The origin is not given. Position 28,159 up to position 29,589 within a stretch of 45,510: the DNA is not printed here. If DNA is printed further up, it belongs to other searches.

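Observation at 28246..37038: Candidate undescribed envelope system: seven-gene operon encoding only exported scaffold-type proteins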

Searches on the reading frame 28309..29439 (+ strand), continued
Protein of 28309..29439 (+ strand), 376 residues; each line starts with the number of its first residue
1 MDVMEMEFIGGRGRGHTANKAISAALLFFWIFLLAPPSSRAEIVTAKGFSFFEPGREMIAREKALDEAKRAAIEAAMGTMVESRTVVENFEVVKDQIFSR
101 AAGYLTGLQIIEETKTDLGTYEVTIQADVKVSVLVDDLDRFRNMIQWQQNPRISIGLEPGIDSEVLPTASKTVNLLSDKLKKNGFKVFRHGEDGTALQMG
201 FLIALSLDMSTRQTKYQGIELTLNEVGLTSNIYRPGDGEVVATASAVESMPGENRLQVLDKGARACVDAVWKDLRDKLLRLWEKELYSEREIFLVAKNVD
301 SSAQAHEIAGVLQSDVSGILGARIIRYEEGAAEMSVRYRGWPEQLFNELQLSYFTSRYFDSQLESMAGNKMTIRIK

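Call 51: search_protein_families(library=pfam, proteins=[L045:15115-17247:+, L045:17273-18472:+, L023:8551-9705:+, L003:8725-9771:-, L010:5294-6409:+, L009:15510-15791:+, L024:6551-6946:+, L039:1850-3013:+], max_evalue=0.05)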
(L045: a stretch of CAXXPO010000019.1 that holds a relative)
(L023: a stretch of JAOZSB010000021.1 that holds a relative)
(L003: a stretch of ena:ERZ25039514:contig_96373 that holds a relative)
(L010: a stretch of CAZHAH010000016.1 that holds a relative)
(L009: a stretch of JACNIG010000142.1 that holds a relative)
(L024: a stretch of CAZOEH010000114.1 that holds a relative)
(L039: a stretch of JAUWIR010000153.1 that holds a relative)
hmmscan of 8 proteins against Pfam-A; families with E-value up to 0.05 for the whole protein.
L045:15115-17247:+ (710 aa): 4 families
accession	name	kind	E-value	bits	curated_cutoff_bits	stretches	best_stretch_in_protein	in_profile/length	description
PF05643.16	GNA1162-like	-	4.6e-09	36.5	25.9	1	113-210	56-148/185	Putative lipoprotein GNA1162-like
PF13229.12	Beta_helix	-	0.00027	21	25.9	1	569-658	48-138/158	Right handed beta helix region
PF20451.3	Calmod_bind_M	-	0.0024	18.9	24.5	1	112-142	20-50/67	Calmodulin binding protein central domain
PF05048.19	NosD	-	0.0034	17.3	23.6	1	566-679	81-209/212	Periplasmic copper-binding protein (NosD)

L045:17273-18472:+ (399 aa): 5 families
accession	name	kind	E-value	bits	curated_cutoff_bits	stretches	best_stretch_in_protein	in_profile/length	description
PF02169.21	LPP20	-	1.3e-07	32.4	25.9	1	66-136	19-95/97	LPP20 lipoprotein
PF12130.13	bMERB_dom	-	0.0039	17.7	24.6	1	173-220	6-53/134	Bivalent Mical/EHBP Rab binding domain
PF10779.14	XhlA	-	0.0041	17.7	34.7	1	172-197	6-31/67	Haemolysin XhlA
PF06825.17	HSBP1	-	0.014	15.6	28.6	0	177-195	27-45/51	Heat shock factor binding protein 1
PF02601.20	Exonuc_VII_L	-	0.047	13.6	35.9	0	173-264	179-269/315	Exonuclease VII, large subunit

L023:8551-9705:+ (384 aa): 4 families
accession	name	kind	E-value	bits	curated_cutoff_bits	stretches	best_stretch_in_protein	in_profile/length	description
PF04102.17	SlyX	-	0.0013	19.8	30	0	222-261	19-58/67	SlyX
PF23991.1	DUF7310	-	0.0027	18.6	40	0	158-183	32-57/83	Coiled-coil region of unknown function (DUF7310)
PF00486.34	Trans_reg_C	-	0.016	15.7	26.2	0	66-100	17-51/77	Transcriptional regulatory protein, C terminal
PF10779.14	XhlA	-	0.034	14.8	34.7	0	161-193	2-34/67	Haemolysin XhlA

L003:8725-9771:- (348 aa): 0 families

L010:5294-6409:+ (371 aa): 2 families
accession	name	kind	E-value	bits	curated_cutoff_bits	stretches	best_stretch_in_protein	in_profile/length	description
PF13036.11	LpoB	-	0.0057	17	22.3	1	151-209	58-115/147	Peptidoglycan-synthase activator LpoB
PF03783.19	CsgG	-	0.01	15.6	20.8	1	177-256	73-161/210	Curli production assembly/transport component CsgG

L009:15510-15791:+ (93 aa): 1 family
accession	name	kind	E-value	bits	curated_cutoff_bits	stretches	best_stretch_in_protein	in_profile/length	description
PF04397.21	LytTR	-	0.025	15.2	22.6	1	25-72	28-76/98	LytTr DNA-binding domain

L024:6551-6946:+ (131 aa): 0 families

L039:1850-3013:+ (388 aa): 7 families
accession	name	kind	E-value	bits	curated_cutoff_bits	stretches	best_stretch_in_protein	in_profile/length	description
PF00395.25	SLH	-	2.8e-06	27.6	20.8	1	334-374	1-41/44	S-layer homology domain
PF07719.23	TPR_2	-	8.7e-05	22.8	27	1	24-53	4-33/34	Tetratricopeptide repeat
PF23300.3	HEAT_Nup120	-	0.00036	20.9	29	0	138-176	14-52/170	Nucleoporin Nup120, HEAT repeats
PF13181.12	TPR_8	-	0.021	15.4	25.7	0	24-53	4-33/34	Tetratricopeptide repeat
PF13424.12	TPR_12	-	0.032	14.8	30.1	0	25-97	7-76/77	Tetratricopeptide repeat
PF05669.17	Med31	-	0.035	14.5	25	0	75-126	24-74/95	SOH1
PF00515.34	TPR_1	-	0.042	14.1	27.8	0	24-53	4-33/34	Tetratricopeptide repeat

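Call 65: search_protein_families(library=pfam, proteins=[L045:7498-8643:+, L045:8640-9734:+, L045:18686-19438:+, L045:19593-20678:+, L045:3395-6097:-, L023:15268-16386:+, L023:16386-17246:+, L009:15910-19602:+, L009:19727-20308:+, L015:6218-8980:+], max_evalue=0.01)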
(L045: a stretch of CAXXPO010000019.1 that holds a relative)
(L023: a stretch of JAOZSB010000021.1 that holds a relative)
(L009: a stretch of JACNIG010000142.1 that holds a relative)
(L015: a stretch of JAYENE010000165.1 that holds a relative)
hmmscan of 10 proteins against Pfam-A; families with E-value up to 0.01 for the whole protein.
L045:7498-8643:+ (381 aa): 5 families
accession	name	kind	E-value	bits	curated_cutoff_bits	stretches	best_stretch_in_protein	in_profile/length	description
PF13692.12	Glyco_trans_1_4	-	5.5e-18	66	27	1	224-318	13-111/142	Glycosyl transferases group 1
PF00534.26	Glycos_transf_1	-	4e-17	62.7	26.4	1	200-317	2-126/172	Glycosyl transferases group 1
PF13439.12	Glyco_transf_4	-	1.7e-13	51.4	28.5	1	20-188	1-167/170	Glycosyltransferase Family 4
PF13579.12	Glyco_trans_4_4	-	1.7e-06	28.9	29.7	1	21-95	1-79/158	Glycosyl transferase 4-like domain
PF20706.3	GT4-conflict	-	0.0055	16.2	26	0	16-58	7-52/385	Family 4 Glycosyltransferase in conflict systems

L045:8640-9734:+ (364 aa): 6 families
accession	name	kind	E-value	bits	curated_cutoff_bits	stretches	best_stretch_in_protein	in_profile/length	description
PF00534.26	Glycos_transf_1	-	1.2e-29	103.5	26.4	1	188-337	15-169/172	Glycosyl transferases group 1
PF13692.12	Glyco_trans_1_4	-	4.6e-29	101.9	27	1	189-326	2-142/142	Glycosyl transferases group 1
PF13439.12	Glyco_transf_4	-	5.7e-25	88.7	28.5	1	12-171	1-169/170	Glycosyltransferase Family 4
PF13579.12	Glyco_trans_4_4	-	1.1e-15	58.8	29.7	1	13-166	1-157/158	Glycosyl transferase 4-like domain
PF20706.3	GT4-conflict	-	9.9e-10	38.4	26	1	121-295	132-313/385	Family 4 Glycosyltransferase in conflict systems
PF13477.12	Glyco_trans_4_2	-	4.1e-09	37.2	23.4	1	20-141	14-137/139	Glycosyl transferase 4-like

L045:18686-19438:+ (250 aa): 0 families

L045:19593-20678:+ (361 aa): 2 families
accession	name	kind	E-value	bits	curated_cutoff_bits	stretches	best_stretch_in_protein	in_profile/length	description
PF00793.26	DAHP_synth_1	-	1.1e-38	133.1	25.5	1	21-259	19-262/270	DAHP synthetase I family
PF01817.26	CM_2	-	8.1e-20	71.3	27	1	278-356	2-80/80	Chorismate mutase type II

L045:3395-6097:- (900 aa): 3 families
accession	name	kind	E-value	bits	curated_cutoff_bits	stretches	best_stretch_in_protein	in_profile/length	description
PF07719.23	TPR_2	-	0.00025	21.4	27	0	527-557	3-33/34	Tetratricopeptide repeat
PF00515.34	TPR_1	-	0.00036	20.7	27.8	0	526-556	2-32/34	Tetratricopeptide repeat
PF13432.12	TPR_16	-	0.0083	17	32.7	0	464-516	7-59/65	Tetratricopeptide repeat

L023:15268-16386:+ (372 aa): 15 families
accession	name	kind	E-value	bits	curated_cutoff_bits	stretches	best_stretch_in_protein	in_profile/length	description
PF01520.23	Amidase_3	-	3.9e-54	183.7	27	1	159-371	1-172/174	N-acetylmuramoyl-L-alanine amidase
PF07719.23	TPR_2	-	3.7e-10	39.6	27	2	72-102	3-33/34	Tetratricopeptide repeat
PF13181.12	TPR_8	-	4.2e-09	36.3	25.7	1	72-101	3-32/34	Tetratricopeptide repeat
PF14559.12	TPR_19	-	8e-08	32.9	25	1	46-103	1-58/68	Tetratricopeptide repeat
PF00515.34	TPR_1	-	1.5e-07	31.3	27.8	1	72-101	3-32/34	Tetratricopeptide repeat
PF13414.12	TPR_11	-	2.7e-06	27.4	26.8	1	43-83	1-41/42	TPR repeat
PF13432.12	TPR_16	-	5.3e-06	27.2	32.7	1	43-103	4-64/65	Tetratricopeptide repeat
PF13428.12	TPR_14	-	3e-05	24.7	23.5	1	47-78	12-43/44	Tetratricopeptide repeat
PF13174.12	TPR_6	-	0.00011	23.1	26.3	0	42-69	6-33/33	Tetratricopeptide repeat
PF03704.23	BTAD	-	0.0026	18.6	22.1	1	51-97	77-123/146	Bacterial transcriptional activator domain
PF13424.12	TPR_12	-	0.0029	18.2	30.1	0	45-99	12-74/77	Tetratricopeptide repeat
PF22860.2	DUF7017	-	0.0029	18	27.5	1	45-106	10-70/141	Domain of unknown function (DUF7017)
PF23914.1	TPR_CcmH_CycH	-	0.0035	17.7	42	0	65-107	45-87/158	Cytochrome c-type biogenesis protein H TPR domain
PF13431.12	TPR_17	-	0.0053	17.4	24.4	0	59-86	2-29/34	Tetratricopeptide repeat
PF12895.13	ANAPC3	-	0.0076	16.9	27.2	0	34-94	24-80/82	Anaphase-promoting complex, cyclosome, subunit 3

L023:16386-17246:+ (286 aa): 22 families
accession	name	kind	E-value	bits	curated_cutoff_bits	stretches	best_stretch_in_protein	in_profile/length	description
PF07719.23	TPR_2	-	7.2e-30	101.1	27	2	202-233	2-33/34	Tetratricopeptide repeat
PF13414.12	TPR_11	-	7.6e-29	99.6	26.8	5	38-79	1-42/42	TPR repeat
PF00515.34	TPR_1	-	5.9e-23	80.1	27.8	2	202-231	2-31/34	Tetratricopeptide repeat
PF14559.12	TPR_19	-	2.1e-19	70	25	2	44-89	4-49/68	Tetratricopeptide repeat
PF13431.12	TPR_17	-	3.5e-19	67.9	24.4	1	190-222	2-34/34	Tetratricopeptide repeat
PF13432.12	TPR_16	-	1.4e-15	57.9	32.7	1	151-199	15-63/65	Tetratricopeptide repeat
PF13181.12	TPR_8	-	4.6e-15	54.9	25.7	1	202-231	2-31/34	Tetratricopeptide repeat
PF13428.12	TPR_14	-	9.9e-13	47.9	23.5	0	203-244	3-44/44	Tetratricopeptide repeat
PF13424.12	TPR_12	-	1.2e-10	41.8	30.1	1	102-162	6-74/77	Tetratricopeptide repeat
PF13174.12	TPR_6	-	2.2e-10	40.9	26.3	0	206-229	5-28/33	Tetratricopeptide repeat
PF23914.1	TPR_CcmH_CycH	-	4.8e-09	36.7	42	1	129-234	46-154/158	Cytochrome c-type biogenesis protein H TPR domain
PF13176.12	TPR_7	-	7.9e-08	32.2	27.9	0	105-134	5-34/36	Tetratricopeptide repeat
PF13374.12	TPR_10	-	1.9e-07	31.3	27.5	1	203-231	4-32/42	Tetratricopeptide repeat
PF25063.1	ARM_TT21_C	-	1.6e-06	28.6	35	1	97-202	93-199/209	Tetratricopeptide repeat protein 21 C-terminal ARM domain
PF13371.12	TPR_9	-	3.3e-06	27.5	35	0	181-237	9-65/73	Tetratricopeptide repeat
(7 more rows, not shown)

L009:15910-19602:+ (1230 aa): 0 families

L009:19727-20308:+ (193 aa): 1 family
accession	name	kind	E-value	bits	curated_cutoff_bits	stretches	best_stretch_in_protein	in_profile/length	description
PF07027.17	DUF1318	-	3.8e-08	34.2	27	1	85-192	5-92/92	Protein of unknown function (DUF1318)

L015:6218-8980:+ (920 aa): 3 families
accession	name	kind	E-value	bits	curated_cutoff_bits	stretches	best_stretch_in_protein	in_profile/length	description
PF13229.12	Beta_helix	-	4.4e-25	88.6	25.9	3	509-632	31-158/158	Right handed beta helix region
PF05048.19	NosD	-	7.5e-18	65.2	23.6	2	465-637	12-169/212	Periplasmic copper-binding protein (NosD)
PF05643.16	GNA1162-like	-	1.1e-13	51.6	25.9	1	55-196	8-148/185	Putative lipoprotein GNA1162-like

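Call 67: search_protein_representatives(alignment_id=A1)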
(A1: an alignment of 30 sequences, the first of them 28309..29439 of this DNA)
Query: 30 sequences, 361 profile positions. Proteins with E-value up to 0.001 (for the whole library): 5388; up to 1e-10: 1229; up to 1e-30: 56. The best 150 are listed.
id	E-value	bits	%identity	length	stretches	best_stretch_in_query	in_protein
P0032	6.7e-175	597.6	-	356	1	6-361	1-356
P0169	2.3e-156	536.7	-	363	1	4-360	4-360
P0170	1.7e-142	491.0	-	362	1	7-360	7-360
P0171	1.5e-131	455.0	-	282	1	78-361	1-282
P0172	6.9e-125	433.1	-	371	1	10-360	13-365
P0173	1.3e-123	428.9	-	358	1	9-358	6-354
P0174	1.1e-121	422.6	-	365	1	14-359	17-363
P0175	6.5e-119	413.4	-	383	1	9-360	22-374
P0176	1.4e-118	412.3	-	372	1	13-360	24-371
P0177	3.0e-103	361.9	-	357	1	10-359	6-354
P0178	4.8e-103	361.2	-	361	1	6-359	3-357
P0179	9.8e-97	340.5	-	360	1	11-360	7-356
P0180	2.0e-95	336.2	-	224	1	19-222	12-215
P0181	8.3e-83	294.7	-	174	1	189-360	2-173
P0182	6.6e-80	285.1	-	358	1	10-359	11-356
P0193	3.5e-47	177.4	-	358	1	12-360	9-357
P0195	2.3e-43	164.9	-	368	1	9-359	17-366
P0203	2.4e-35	138.5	-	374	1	13-359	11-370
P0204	4.4e-35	137.7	-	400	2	12-183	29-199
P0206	3.7e-34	134.6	-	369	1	9-359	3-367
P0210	6.3e-33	130.6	-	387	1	9-360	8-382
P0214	6.9e-32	127.1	-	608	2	10-360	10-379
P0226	3.5e-30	121.5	-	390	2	10-174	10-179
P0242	6.7e-29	117.3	-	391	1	14-361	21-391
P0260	8.4e-27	110.4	-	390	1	11-360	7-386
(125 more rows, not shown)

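Call 68: list_cluster_members(proteins=[P0193, P0195, P0203, P0206, P0210, P0204, P0226, P0242, P0260, P0214])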
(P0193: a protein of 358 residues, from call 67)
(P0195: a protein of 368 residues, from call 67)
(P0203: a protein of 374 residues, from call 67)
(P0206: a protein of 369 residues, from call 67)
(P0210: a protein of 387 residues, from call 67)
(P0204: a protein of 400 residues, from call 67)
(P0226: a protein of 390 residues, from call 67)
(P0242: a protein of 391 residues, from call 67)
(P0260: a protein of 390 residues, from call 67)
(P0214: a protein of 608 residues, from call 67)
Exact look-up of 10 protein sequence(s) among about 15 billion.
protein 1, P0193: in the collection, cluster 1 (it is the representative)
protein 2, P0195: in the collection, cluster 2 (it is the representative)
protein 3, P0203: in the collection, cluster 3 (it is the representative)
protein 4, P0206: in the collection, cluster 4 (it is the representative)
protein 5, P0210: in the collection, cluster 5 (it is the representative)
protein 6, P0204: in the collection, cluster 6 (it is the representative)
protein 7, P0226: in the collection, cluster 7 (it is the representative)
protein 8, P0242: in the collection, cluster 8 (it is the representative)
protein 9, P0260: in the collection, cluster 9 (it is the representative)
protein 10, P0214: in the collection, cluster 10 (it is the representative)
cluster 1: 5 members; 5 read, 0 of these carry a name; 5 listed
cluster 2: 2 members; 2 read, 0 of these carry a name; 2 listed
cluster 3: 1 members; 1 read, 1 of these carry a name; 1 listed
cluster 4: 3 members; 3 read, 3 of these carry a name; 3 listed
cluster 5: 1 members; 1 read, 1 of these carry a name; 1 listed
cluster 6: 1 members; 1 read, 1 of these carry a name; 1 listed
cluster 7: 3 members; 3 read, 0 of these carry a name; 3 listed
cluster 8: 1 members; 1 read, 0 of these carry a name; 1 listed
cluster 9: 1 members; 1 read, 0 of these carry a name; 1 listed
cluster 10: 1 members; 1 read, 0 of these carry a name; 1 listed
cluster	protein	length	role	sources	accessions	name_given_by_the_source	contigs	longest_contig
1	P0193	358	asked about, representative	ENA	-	-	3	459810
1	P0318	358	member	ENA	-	-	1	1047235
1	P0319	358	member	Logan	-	-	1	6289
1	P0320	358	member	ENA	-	-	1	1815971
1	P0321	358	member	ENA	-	-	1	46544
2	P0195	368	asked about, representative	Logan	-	-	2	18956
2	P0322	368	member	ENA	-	-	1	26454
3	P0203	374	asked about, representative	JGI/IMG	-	hypothetical protein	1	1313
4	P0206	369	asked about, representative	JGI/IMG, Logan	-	hypothetical protein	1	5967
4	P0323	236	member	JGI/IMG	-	hypothetical protein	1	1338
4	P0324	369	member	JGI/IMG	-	hypothetical protein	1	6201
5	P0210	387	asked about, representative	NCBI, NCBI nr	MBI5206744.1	MAG: hypothetical protein HY934_03030 [Candidatus Firestonebacteria bacterium] | hypothetical protein [Candidatus Firestonebacteria bacterium]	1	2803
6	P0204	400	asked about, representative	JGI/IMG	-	hypothetical protein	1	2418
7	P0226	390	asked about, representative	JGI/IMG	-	-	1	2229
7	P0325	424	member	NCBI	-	-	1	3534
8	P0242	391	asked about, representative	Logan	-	-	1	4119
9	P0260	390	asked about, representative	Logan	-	-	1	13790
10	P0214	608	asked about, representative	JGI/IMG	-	-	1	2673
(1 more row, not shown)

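Call 69: search_protein_families(library=pfam, proteins=[P0193, P0195, P0203, P0206, P0210, P0204, P0226, P0242, P0260, P0214], max_evalue=0.01)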
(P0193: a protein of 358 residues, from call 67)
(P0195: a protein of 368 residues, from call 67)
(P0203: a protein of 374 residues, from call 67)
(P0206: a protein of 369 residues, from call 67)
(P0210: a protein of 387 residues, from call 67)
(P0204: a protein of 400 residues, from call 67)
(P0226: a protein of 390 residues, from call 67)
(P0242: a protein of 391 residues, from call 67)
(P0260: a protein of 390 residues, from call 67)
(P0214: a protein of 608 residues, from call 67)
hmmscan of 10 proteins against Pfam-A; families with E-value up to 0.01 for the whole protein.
P0193 (358 aa): 1 family
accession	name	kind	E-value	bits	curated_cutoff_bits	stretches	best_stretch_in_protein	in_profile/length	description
PF16548.10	FlgT_N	-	1.8e-07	32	28.8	1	27-112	3-85/87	Flagellar assembly protein T, N-terminal domain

P0195 (368 aa): 1 family
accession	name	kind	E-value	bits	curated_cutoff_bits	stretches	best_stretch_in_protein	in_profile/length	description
PF16548.10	FlgT_N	-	1.1e-05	26.3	28.8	1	36-118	2-81/87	Flagellar assembly protein T, N-terminal domain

P0203 (374 aa): 1 family
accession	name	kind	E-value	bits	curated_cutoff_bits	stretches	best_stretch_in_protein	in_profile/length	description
PF16548.10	FlgT_N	-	1.3e-07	32.4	28.8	1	27-112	2-85/87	Flagellar assembly protein T, N-terminal domain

P0206 (369 aa): 2 families
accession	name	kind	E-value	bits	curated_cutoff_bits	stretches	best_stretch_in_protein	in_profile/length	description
PF16548.10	FlgT_N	-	2.7e-08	34.6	28.8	1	23-108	2-85/87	Flagellar assembly protein T, N-terminal domain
PF11684.13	DUF3280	-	0.0037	18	30.1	1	150-209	35-93/138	Protein of unknown function (DUF2380)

P0210 (387 aa): 1 family
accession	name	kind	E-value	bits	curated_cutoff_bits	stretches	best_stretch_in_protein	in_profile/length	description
PF16548.10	FlgT_N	-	0.00012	23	28.8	1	30-113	4-85/87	Flagellar assembly protein T, N-terminal domain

P0204 (400 aa): 2 families
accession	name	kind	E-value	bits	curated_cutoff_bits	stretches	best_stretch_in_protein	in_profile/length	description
PF16548.10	FlgT_N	-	7.9e-06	26.7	28.8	1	46-130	2-83/87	Flagellar assembly protein T, N-terminal domain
PF17680.6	FlgO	-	0.0021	18.4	22.6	1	178-269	45-122/130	FlgO protein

P0226 (390 aa): 2 families
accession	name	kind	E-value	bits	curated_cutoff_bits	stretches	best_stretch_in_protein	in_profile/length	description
PF16548.10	FlgT_N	-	8.5e-06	26.7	28.8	1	33-115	3-82/87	Flagellar assembly protein T, N-terminal domain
PF11684.13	DUF3280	-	0.002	18.9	30.1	1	161-223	30-90/138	Protein of unknown function (DUF2380)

P0242 (391 aa): 1 family
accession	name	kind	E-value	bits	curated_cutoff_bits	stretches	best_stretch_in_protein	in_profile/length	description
PF16548.10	FlgT_N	-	6.2e-06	27.1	28.8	1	53-119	18-83/87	Flagellar assembly protein T, N-terminal domain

P0260 (390 aa): 0 families

P0214 (608 aa): 2 families
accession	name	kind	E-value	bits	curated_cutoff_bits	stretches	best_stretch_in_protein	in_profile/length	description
PF16548.10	FlgT_N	-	8.7e-09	36.2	28.8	1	30-114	3-85/87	Flagellar assembly protein T, N-terminal domain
PF08239.17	SH3_3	-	4.2e-06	27.3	27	1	550-602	4-53/54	Bacterial SH3 domain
